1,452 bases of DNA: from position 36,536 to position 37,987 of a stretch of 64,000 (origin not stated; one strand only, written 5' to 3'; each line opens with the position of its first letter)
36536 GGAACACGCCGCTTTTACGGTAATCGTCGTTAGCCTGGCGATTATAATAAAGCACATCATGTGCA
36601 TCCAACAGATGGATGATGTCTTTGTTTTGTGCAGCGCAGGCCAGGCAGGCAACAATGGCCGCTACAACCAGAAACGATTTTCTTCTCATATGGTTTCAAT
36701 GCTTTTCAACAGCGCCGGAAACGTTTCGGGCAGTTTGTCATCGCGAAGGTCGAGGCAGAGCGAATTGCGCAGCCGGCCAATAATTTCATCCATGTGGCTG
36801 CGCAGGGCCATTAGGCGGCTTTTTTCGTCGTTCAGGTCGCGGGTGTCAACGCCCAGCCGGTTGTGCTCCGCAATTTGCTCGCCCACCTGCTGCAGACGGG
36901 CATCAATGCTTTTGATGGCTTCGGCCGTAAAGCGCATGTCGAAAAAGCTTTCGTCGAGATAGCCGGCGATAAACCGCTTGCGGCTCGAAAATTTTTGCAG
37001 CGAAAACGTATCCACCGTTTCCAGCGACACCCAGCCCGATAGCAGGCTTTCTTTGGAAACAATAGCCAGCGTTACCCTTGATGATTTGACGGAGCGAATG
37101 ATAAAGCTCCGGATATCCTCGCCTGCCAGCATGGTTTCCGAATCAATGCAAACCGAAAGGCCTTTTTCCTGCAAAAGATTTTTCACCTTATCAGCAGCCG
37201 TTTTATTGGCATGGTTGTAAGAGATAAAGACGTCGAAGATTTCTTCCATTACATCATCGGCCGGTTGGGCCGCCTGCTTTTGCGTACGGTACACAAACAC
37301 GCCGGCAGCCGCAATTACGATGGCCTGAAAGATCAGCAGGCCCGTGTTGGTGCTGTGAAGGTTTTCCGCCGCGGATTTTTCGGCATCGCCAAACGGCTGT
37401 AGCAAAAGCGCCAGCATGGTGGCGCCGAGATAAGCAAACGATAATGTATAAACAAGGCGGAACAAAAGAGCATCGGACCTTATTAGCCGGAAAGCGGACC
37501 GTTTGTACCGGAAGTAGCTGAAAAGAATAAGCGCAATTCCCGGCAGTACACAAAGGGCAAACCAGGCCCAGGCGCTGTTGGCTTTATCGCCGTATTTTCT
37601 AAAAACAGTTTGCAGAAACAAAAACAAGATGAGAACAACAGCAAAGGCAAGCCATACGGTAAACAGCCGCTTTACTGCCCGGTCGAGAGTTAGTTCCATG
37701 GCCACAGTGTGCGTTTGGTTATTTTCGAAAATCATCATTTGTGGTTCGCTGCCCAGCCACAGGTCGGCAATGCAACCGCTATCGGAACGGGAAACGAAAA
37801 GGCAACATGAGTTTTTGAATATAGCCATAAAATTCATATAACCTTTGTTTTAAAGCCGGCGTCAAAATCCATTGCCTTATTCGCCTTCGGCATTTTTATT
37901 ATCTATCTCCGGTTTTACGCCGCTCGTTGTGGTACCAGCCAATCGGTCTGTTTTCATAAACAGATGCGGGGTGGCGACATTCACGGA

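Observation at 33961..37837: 4TM-TIR protein coupled to a 691-aa exported orphan protein and followed by a cNMP-binding regulator: candidate undescribed TIR cassette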

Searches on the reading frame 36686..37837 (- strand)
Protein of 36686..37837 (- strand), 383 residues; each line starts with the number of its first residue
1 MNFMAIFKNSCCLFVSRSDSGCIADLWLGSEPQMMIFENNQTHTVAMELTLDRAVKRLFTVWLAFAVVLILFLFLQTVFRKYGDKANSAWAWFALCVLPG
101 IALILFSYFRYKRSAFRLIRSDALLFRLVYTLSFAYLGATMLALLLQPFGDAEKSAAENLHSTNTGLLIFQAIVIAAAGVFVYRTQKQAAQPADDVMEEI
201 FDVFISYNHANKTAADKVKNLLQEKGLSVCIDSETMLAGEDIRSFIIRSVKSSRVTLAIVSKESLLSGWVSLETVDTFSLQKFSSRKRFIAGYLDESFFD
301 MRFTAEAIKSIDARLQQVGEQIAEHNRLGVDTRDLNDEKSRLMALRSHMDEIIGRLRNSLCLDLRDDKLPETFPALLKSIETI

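Call 3: search_protein_families(library=pfam, proteins=[window:36686-37837:-], max_evalue=0.1)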
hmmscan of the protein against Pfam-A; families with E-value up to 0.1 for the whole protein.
window:36686-37837:- (383 aa): 4 families
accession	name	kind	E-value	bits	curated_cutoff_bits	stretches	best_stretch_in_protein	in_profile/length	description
PF13676.11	TIR_2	-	3.2e-16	60.3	28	1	203-314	1-109/122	TIR domain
PF01582.25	TIR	-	1.8e-08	34.9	21.3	1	201-282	2-85/179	TIR domain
PF10137.14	CAP12-PCTIR_TIR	-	0.065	13.7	24.7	0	203-263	2-62/119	CAP12/Pycsar effector protein, TIR domain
PF08937.16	ThsB_TIR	-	0.085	13.7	21.2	0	204-274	1-80/100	Thoeris protein ThsB, TIR-like domain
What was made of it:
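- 36896..37231 (-): TIR domain (ORF residues 203-314), predicted to be cytoplasmic. Pfam TIR_2 E = 3.2e-16; Pfam TIR E = 1.8e-8 (call 3).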

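Call 4: search_protein_families(library=padloc, proteins=[window:36686-37837:-], max_evalue=0.1)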
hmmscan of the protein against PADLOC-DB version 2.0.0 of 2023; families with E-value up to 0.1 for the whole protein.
window:36686-37837:- (383 aa): 8 families
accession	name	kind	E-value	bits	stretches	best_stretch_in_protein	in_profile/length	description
PDLC05062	PDC-S66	-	1.9e-10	38.6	1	189-273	137-222/282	-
PDLC02012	SAVED5--SAVED_TIR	-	9.6e-09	32.8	1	201-273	14-86/404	-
PDLC03957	bSEFIR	-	4.1e-08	31.5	1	184-262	22-103/412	-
PDLC00418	ThsB1|ThsB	-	0.0014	16.5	1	198-230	2-34/155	TIR-like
PDLC00422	ThsB1|ThsB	-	0.0038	14.7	1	195-232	35-72/194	TIR-like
PDLC00436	ThsB1|ThsB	-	0.0048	14.4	1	200-273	35-112/183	TIR-like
PDLC00727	Effector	-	0.021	11.3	1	202-240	175-214/590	TIR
PDLC00430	ThsB1|ThsB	-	0.026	12.1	1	201-233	65-98/269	TIR-like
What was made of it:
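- On Thoeris: PADLOC ThsB hits have E >= 1e-3 (call 4).
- On CBASS / Pycsar TIR effector: The PADLOC SAVED_TIR hit covers only the TIR part (call 4).
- On Known anti-phage defence system (PADLOC-DB v2): Only TIR-domain-level hits were found (PDC-S66 E = 1.9e-10 over the TIR part only; call 4).
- Closest known: Thoeris. Different: The ThsB_TIR Pfam hit is sub-threshold (E = 0.085; call 3) and PADLOC ThsB models give only weak hits (call 4).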

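Call 5: search_protein_families(library=ncbifam, proteins=[window:36686-37837:-], max_evalue=0.1)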
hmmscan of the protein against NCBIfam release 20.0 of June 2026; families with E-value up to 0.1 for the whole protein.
window:36686-37837:- (383 aa): 6 families
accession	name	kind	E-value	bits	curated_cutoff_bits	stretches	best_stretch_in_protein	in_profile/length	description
NF042941.1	Retron_TIR_antiphage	equivalog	1.1e-07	31.1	600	1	197-288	336-427/464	TIR domain-containing anti-phage reverse transcriptase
NF041560.1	T6SS_Burk_ExIF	subfamily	0.0012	18.6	90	0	41-114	107-187/234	putative type VI secretion system effector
NF058526.1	Thoeris_type3_ThcB4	equivalog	0.0056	15.6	220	1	203-274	130-202/375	Thoeris type III anti-phage system protein ThcB4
NF045937.1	MSC_0624_12TM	equivalog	0.0089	14.6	70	1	35-182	185-335/445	MSC_0624 family F1-like ATPase-associated membrane protein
NF012226.0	AdeS_HK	equivalog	0.033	13.4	500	0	144-188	299-343/353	two-component sensor histidine kinase AdeS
NF045951.1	MAG0110_fam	subfamily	0.095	11.9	98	0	61-181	26-133/237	MAG0110 family membrane protein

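Call 9: find_homologous_proteins(query=window:36686-37837:-)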
Query window:36686-37837:- (383 aa): 44 proteins with E <= 0.001 among 7748 candidates.
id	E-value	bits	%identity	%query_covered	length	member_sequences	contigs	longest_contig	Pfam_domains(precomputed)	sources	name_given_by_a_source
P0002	1.7e-244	829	100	99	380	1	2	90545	PF01582.26,PF13676.12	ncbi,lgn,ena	-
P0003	1.7e-108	381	53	86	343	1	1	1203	PF13676.12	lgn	-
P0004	2.9e-104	367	51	86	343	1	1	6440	PF13676.12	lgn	-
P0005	1.3e-102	362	52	88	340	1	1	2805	PF01582.26,PF13676.12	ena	-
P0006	2.9e-99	351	52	88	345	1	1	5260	PF13676.12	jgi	jgi:hypothetical protein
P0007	8.0e-99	350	48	88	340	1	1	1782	PF13676.12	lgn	-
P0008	4.8e-96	340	50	86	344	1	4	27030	PF13676.12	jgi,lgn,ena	jgi:hypothetical protein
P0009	1.6e-95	339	48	87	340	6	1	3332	PF01582.26,PF13676.12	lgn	-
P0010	1.1e-94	336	48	87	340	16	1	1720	PF01582.26,PF13676.12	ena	-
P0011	1.0e-91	326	46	87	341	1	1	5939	PF01582.26,PF13676.12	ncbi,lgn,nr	ncbi:MAG TPA: toll/interleukin-1 receptor domain-containing protein [Agriterribacter sp.]|nr:toll/in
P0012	1.6e-84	303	44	87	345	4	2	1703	PF01582.26,PF13676.12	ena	-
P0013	5.5e-82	294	46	86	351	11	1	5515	PF01582.26,PF13676.12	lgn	-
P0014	3.5e-81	292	41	87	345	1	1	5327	PF01582.26,PF13676.12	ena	-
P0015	9.3e-81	290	45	86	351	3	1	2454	PF01582.26,PF13676.12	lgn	-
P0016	5.0e-73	265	40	87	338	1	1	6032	PF13676.12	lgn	-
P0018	9.0e-53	198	45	59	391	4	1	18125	PF13676.12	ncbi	-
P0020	2.7e-51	193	54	47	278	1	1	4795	PF01582.26,PF13676.12,PF19964.6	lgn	-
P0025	4.6e-37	146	42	46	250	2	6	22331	PF13676.12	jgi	jgi:hypothetical protein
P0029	1.6e-35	141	41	47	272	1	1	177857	PF13676.12,PF19964.6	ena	-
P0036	1.4e-31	128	42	43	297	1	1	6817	PF13676.12,PF19964.6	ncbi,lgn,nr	ncbi:MAG: toll/interleukin-1 receptor domain-containing protein [Rhodocyclaceae bacterium]|nr:toll/i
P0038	5.9e-31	126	41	47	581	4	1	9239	PF01582.26,PF27061.1,PF13676.12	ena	-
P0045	4.9e-26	110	40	47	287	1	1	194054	PF01582.26,PF13676.12,PF19964.6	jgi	jgi:TIR domain/Effector-associated domain 11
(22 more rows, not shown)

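Call 10: find_encoding_contigs(protein=P0008, flank=8000, max_places=3)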
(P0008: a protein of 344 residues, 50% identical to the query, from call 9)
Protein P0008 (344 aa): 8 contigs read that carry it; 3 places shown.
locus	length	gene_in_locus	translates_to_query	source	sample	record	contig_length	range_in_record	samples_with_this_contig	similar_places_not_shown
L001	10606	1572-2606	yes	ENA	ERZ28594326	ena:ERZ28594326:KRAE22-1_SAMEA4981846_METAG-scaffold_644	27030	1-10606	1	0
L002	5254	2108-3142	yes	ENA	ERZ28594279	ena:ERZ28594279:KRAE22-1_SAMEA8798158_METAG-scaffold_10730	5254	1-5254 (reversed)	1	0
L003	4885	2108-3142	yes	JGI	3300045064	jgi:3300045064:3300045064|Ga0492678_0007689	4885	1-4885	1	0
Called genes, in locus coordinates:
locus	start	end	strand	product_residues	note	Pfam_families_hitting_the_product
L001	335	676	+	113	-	PF18993:Rv0078B (weak)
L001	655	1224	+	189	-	-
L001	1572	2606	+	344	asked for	PF13676:TIR_2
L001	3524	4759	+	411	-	-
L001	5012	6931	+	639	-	PF26549:Tricorn_N (faint), PF07676:PD40 (faint), PF20434:BD-FAE (faint), PF00756:Esterase (weak), PF02129:Peptidase_S15 (weak), PF00561:Abhydrolase_1 (weak), PF00326:Peptidase_S9, PF01738:DLH (faint), +1 more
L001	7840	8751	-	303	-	PF00486:Trans_reg_C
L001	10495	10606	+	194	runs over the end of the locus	-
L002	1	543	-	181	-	?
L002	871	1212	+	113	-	PF18993:Rv0078B (weak)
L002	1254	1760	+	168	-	-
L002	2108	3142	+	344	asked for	PF13676:TIR_2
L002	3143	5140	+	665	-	-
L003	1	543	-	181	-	?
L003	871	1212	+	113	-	PF18993:Rv0078B (weak)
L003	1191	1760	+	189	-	-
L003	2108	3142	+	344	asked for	PF13676:TIR_2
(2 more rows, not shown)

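Call 11: find_encoding_contigs(protein=P0011, flank=8000, max_places=2)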
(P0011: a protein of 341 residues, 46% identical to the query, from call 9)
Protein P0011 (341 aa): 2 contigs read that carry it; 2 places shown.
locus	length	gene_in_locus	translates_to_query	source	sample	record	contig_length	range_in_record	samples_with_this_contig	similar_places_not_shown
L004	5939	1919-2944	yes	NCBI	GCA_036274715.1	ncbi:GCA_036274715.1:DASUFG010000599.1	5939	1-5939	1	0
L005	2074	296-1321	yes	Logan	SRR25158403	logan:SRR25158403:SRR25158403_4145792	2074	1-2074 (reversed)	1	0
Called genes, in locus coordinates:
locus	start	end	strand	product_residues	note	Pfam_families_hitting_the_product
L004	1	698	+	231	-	PF01432:Peptidase_M3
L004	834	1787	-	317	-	-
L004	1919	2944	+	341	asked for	PF01582:TIR (faint), PF13676:TIR_2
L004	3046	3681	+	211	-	PF06439:3keto-disac_hyd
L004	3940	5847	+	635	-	PF02562:PhoH (weak), PF04851:ResIII, PF13086:AAA_11, PF13604:AAA_30, PF00270:DEAD (weak), PF09848:SLFN-g3_helicase (weak), PF13245:AAA_19, PF13087:AAA_12, +3 more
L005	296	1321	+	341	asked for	PF01582:TIR (faint), PF13676:TIR_2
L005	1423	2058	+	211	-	PF06439:3keto-disac_hyd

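Call 12: find_encoding_contigs(protein=P0004, flank=8000, max_places=2)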
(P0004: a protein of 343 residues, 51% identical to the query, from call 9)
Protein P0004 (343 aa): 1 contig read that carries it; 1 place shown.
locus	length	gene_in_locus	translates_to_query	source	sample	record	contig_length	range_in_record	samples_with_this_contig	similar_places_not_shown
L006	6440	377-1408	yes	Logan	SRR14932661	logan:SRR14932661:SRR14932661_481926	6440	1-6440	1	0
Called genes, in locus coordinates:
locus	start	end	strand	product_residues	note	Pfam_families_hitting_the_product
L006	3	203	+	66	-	?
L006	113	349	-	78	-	-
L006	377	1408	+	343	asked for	PF13676:TIR_2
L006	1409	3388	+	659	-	-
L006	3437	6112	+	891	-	PF20308:TPR-S (faint), PF01734:Patatin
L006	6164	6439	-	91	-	?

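Call 18: find_encoding_contigs(protein=P0002, flank=3000, max_places=2)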
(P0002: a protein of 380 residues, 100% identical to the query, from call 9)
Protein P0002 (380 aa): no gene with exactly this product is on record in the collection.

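Call 19: find_encoding_contigs(protein=P0018, flank=8000, max_places=2)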
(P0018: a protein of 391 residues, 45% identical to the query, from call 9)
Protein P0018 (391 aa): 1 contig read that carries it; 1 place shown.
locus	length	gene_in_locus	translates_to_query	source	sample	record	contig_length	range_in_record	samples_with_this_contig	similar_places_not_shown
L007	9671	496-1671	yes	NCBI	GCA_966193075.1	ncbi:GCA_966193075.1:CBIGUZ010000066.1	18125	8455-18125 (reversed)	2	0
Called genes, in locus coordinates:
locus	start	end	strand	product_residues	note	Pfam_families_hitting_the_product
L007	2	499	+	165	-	?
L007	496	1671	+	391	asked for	PF13676:TIR_2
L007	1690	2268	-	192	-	PF13548:DUF4126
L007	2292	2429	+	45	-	-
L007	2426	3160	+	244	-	-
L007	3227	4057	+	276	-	-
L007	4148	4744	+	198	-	PF08712:Nfu_N, PF01106:NifU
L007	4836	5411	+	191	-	PF01551:Peptidase_M23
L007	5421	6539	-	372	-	PF01594:AI-2E_transport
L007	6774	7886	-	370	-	PF07969:Amidohydro_3, PF01979:Amidohydro_1 (weak)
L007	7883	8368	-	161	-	-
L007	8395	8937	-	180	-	-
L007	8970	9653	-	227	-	PF06736:TMEM175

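Call 20: find_encoding_contigs(protein=P0016, flank=8000, max_places=2)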
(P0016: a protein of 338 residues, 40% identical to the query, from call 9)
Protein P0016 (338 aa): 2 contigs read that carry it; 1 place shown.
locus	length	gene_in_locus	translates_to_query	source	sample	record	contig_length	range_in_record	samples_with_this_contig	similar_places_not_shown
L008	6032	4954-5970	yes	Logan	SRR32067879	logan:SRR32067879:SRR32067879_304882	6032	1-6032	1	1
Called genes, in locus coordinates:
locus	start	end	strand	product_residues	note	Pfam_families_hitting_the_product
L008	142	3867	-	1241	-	PF25173:Beta-prop_WDR3_1st, PF25175:Beta-prop_WDR5, PF24807:WD40_CDC20-Fz (weak), PF25173:Beta-prop_WDR3_1st, PF23381:Beta-prop_IFT122_1st, PF24796:WDR55 (weak), PF24817:WD40_WDHD1_1st (weak), PF25175:Beta-prop_WDR5, +14 more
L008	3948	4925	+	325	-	PF13620:CarboxypepD_reg (weak), PF13715:CarbopepD_reg_2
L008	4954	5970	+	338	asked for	PF13676:TIR_2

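Call 42: search_protein_families(library=pfam, proteins=[window:36686-37708:-], max_evalue=0.1)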
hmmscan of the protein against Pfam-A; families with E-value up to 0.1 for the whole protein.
window:36686-37708:- (340 aa): 6 families
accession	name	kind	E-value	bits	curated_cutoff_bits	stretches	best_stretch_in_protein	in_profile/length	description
PF13676.11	TIR_2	-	2.5e-16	60.7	28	1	160-271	1-109/122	TIR domain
PF01582.25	TIR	-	1.4e-08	35.2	21.3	1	158-239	2-85/179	TIR domain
PF01757.29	Acyl_transf_3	-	0.024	14.1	31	1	9-142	142-265/326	Acyltransferase domain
PF10137.14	CAP12-PCTIR_TIR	-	0.061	13.8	24.7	0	160-220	2-62/119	CAP12/Pycsar effector protein, TIR domain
PF08937.16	ThsB_TIR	-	0.071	14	21.2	0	161-231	1-80/100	Thoeris protein ThsB, TIR-like domain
PF24899.1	UBA_DHX29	-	0.089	13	27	0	317-330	40-53/55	ATP-dependent RNA helicase DHX29, UBA domain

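Call 54: search_protein_families(library=pfam, proteins=[P0020, P0029, P0045, P0036, P0025, P0038], max_evalue=0.01)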
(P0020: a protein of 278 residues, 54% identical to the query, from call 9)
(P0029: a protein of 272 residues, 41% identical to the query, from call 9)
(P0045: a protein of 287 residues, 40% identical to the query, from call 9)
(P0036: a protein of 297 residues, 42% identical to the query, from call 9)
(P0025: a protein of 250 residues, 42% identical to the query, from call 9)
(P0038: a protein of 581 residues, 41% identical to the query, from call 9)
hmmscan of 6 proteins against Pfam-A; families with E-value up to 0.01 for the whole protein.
P0020 (278 aa): 3 families
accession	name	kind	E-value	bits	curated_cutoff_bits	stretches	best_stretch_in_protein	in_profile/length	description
PF13676.11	TIR_2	-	7.5e-17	62.4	28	1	95-189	1-94/122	TIR domain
PF19964.5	EAD11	-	3.4e-16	59.4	26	1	4-84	2-79/80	Effector-associated domain 11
PF01582.25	TIR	-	3.3e-06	27.5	21.3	1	96-245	5-160/179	TIR domain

P0029 (272 aa): 4 families
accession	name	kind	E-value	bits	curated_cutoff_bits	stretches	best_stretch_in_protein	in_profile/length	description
PF13676.11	TIR_2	-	4.4e-17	63.1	28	1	93-204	1-109/122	TIR domain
PF19964.5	EAD11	-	3.6e-10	40.1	26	1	8-81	5-78/80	Effector-associated domain 11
PF01582.25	TIR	-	7.8e-05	23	21.3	1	106-172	19-85/179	TIR domain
PF08937.16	ThsB_TIR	-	0.0063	17.3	21.2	0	94-168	1-84/100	Thoeris protein ThsB, TIR-like domain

P0045 (287 aa): 3 families
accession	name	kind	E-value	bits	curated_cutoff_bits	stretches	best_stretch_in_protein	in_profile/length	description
PF13676.11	TIR_2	-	3.9e-19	69.8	28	1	104-217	1-104/122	TIR domain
PF19964.5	EAD11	-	4.2e-07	30.3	26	1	12-77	10-75/80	Effector-associated domain 11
PF01582.25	TIR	-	1.1e-05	25.8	21.3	1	104-181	4-83/179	TIR domain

P0036 (297 aa): 3 families
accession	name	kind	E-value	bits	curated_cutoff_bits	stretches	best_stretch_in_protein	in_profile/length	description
PF13676.11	TIR_2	-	4.1e-18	66.5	28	1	111-222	1-109/122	TIR domain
PF19964.5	EAD11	-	4.2e-07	30.3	26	1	5-79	3-77/80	Effector-associated domain 11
PF01582.25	TIR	-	0.00084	19.6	21.3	1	123-185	18-80/179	TIR domain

P0025 (250 aa): 2 families
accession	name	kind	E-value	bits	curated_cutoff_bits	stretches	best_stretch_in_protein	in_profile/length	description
PF13676.11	TIR_2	-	3.2e-15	57.1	28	1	64-159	1-95/122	TIR domain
PF01582.25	TIR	-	5.3e-05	23.5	21.3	1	64-142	4-84/179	TIR domain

P0038 (581 aa): 3 families
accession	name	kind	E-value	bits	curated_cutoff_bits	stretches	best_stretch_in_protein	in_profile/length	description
PF13676.11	TIR_2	-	7.3e-16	59.2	28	1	402-496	1-94/122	TIR domain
PF01582.25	TIR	-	4.2e-08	33.6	21.3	1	402-480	4-84/179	TIR domain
PF08937.16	ThsB_TIR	-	0.00014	22.6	21.2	1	403-478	1-85/100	Thoeris protein ThsB, TIR-like domain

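Call 90: find_related_loci(query=A7, collection=metagenome_contigs, flank=5000)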
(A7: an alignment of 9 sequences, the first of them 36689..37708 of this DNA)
Query A7 (340 aa) in metagenome_contigs; peptide patterns used: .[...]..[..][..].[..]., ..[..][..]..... (x = any residue, [..] = any of these).
82 stretches matched a pattern; 28 encode a relative of the query (tblastn E <= 1e-3); 28 distinct loci.
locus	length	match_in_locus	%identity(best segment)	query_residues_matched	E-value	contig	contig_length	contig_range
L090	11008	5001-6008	37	4-337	3e-63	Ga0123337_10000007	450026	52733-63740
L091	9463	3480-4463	37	7-338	9e-61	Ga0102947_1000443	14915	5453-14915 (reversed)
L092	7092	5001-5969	34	6-338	1e-54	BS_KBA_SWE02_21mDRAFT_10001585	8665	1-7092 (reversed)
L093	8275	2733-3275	46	160-340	6e-50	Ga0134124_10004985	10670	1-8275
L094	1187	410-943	47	160-337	1e-51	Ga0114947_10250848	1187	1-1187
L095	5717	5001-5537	42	160-338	1e-45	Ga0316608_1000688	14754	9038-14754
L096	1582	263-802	43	159-338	1e-46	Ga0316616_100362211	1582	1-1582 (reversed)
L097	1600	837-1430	43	141-338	3e-46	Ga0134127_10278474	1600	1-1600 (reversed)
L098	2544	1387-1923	44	160-338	2e-45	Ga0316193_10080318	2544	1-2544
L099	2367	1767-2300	46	160-337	1e-44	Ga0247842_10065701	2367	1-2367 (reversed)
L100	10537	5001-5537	45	160-338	2e-44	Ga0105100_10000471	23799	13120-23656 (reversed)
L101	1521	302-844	44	160-340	7e-46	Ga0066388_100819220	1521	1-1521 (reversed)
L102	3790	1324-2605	44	159-340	5e-44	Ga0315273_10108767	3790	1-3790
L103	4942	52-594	43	160-340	5e-44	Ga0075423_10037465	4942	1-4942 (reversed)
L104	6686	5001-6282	44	159-340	6e-44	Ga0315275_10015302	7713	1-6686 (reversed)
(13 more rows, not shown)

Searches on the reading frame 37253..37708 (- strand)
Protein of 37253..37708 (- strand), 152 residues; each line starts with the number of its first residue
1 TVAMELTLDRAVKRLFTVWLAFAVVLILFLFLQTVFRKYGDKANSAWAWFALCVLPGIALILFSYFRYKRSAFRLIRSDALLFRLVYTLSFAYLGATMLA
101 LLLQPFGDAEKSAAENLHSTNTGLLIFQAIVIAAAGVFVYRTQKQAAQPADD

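Call 84: predict_structure(alignment_id=A6)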
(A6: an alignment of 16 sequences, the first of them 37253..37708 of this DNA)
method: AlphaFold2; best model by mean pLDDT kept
length: 152 residues; sequences in the alignment: 16
mean_pLDDT: 89.5   pTM: 0.82
mean pLDDT of the five models: 89.5, 89.3, 88.1, 87.8, 87.8
residues with pLDDT >= 90: 100; 70-90: 45; 50-70: 4; < 50: 3
segments of 3 or more residues with pLDDT < 50: none
pLDDT, mean of each block of 10 residues (from residue 1): 72 93 96 93 94 94 87 83 95 96 89 90 95 93 81 49
secondary structure, 60 per line:
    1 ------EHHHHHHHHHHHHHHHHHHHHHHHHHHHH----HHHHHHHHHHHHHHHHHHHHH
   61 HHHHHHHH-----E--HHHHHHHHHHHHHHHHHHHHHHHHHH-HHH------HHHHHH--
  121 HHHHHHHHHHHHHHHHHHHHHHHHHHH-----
elements in order: H8-35 H40-68 H77-102 H113-118 H121-147
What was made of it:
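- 37268..37699 (-): 4TM module (ORF residues 47-190). It is a member of the stand-alone ~140-aa 4TM family that partners with C-dom proteins. Conserved motifs are the AWxW motif and a Pro at the periplasmic start of TM2, and QPF after TM3. AF2 model pLDDT 89.5, four long helices (call 84).
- Checked: They are modelled as an up-down four-helix bundle with pLDDT 89.5 (call 84).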

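Call 87: fold_search(model_id=the predicted structure, library=pdb)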
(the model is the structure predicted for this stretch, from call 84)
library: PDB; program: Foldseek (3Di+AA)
matches with E <= 10: 144; with E <= 0.001: 0
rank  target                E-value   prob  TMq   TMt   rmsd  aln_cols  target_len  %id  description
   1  7sqc_1H               4.1e-01  0.63  0.39  0.34  20.2       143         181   15  Ciliary C1 central pair apparatus isolated from Chlamydomonas reinhardtii (released 2022-04-13)
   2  7sqc_1F               5.3e-01  0.54  0.39  0.30  29.1       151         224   12  Ciliary C1 central pair apparatus isolated from Chlamydomonas reinhardtii (released 2022-04-13)
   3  8dt0_B                8.9e-01  0.72  0.46  0.49   8.3       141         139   12  Scaffolding protein functional sites using deep learning (released 2022-08-10)
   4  6e6a_A                1.0e+00  0.75  0.51  0.49   5.9       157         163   13  Triclinic crystal form of IncA G144A point mutant (released 2019-07-10)
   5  8dt0_A                1.2e+00  0.63  0.45  0.49   8.5       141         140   11  Scaffolding protein functional sites using deep learning (released 2022-08-10)
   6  5xua_F                1.2e+00  0.33  0.38  0.41   8.5       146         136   13  The ligand-free dimer of chemoreceptor MCP2201 ligand binding domain (released 2018-06-27)
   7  4k0d_B                1.4e+00  0.51  0.43  0.45   7.2       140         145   14  Periplasmic sensor domain of sensor histidine kinase, Adeh_2942 (released 2013-06-12)
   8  7udn_B                1.5e+00  0.23  0.34  0.20  10.7       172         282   12  Crystal structure of designed helical repeat protein RPB_PLP1_R6 in alternative conformation 2 (released 2023-03-22)
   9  1i49_A                2.0e+00  0.16  0.33  0.27  29.0       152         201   11  CRYSTAL STRUCTURE ANALYSIS OF ARFAPTIN (released 2001-05-16)
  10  8r0p_A                2.0e+00  0.11  0.27  0.16  19.9       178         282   11  Cryo-EM structure of the microbial rhodopsin CryoR2 at pH 8.0 in detergent (released 2025-05-14)
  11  7sqc_1Y               2.1e+00  0.18  0.36  0.23  35.0       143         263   12  Ciliary C1 central pair apparatus isolated from Chlamydomonas reinhardtii (released 2022-04-13)
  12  6e6a_B                2.5e+00  0.35  0.47  0.45   6.5       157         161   15  Triclinic crystal form of IncA G144A point mutant (released 2019-07-10)
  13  5j0l_C                2.7e+00  0.13  0.29  0.35  15.1       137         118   12  De novo design of protein homo-oligomers with modular hydrogen bond network-mediated specificity (released 2016-07-06)
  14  4e18_A                2.7e+00  0.13  0.31  0.23   9.1       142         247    9  Alpha-E-catenin is an autoinhibited molecule that co-activates vinculin (released 2012-05-16)
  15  6i08_A                2.7e+00  0.08  0.25  0.16   9.6       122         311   11  THE GLIC PENTAMERIC LIGAND-GATED ION CHANNEL MUTANT E243C-I201W (released 2018-12-19)
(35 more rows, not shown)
